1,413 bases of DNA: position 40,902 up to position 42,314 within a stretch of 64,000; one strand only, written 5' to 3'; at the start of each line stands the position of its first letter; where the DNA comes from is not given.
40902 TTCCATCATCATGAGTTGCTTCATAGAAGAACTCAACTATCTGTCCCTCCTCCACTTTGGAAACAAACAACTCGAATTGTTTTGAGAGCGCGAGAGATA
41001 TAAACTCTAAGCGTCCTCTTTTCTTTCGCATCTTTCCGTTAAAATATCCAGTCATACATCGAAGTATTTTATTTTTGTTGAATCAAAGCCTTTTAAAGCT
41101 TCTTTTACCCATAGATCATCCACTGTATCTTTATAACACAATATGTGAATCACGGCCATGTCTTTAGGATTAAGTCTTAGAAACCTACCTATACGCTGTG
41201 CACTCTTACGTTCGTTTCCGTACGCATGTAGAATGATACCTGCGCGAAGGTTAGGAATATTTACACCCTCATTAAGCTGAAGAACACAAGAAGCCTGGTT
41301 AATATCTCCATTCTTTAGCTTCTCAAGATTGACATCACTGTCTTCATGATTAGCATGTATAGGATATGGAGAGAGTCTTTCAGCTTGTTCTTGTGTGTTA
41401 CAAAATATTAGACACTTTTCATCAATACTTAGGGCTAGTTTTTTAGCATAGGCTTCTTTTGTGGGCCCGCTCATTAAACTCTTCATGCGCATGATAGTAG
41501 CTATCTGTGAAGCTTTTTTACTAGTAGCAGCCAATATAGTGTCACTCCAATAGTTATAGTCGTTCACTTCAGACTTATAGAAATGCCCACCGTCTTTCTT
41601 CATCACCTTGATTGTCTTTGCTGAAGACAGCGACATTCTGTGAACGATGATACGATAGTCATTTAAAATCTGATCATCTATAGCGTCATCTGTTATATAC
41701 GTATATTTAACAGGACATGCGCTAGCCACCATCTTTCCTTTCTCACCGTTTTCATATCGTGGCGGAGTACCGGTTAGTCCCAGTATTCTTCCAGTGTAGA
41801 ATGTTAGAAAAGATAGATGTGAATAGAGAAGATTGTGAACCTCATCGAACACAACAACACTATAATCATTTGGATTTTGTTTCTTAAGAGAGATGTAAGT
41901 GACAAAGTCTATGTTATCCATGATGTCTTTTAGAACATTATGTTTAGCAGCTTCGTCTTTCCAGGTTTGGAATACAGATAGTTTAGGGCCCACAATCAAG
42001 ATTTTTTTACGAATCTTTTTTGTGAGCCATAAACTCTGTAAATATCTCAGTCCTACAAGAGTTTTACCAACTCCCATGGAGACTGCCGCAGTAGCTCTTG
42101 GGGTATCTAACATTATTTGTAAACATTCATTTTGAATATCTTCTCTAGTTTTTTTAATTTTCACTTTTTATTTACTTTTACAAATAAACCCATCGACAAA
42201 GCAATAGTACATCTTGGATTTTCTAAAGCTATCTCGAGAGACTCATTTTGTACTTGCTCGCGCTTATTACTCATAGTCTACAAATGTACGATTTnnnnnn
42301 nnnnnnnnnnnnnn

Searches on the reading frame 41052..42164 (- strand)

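Call 29: search_protein_families(library=pfam, proteins=[window:41052-42164:-], max_evalue=0.001)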
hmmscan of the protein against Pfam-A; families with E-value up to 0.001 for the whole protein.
window:41052-42164:- (370 aa): 4 families
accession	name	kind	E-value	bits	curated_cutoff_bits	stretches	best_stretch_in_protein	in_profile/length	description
PF04851.21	ResIII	-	9.6e-09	35.8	22.5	1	20-136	22-164/164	Type III restriction enzyme, res subunit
PF00271.37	Helicase_C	-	1e-07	32.6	23.5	1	243-331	9-109/110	Helicase conserved C-terminal domain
PF00270.35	DEAD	-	0.00021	21.5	26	0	9-64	2-57/167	DEAD/DEAH box helicase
PF00176.29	SNF2-rel_dom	-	0.00083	19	24.9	0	29-77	25-75/290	SNF2-related domain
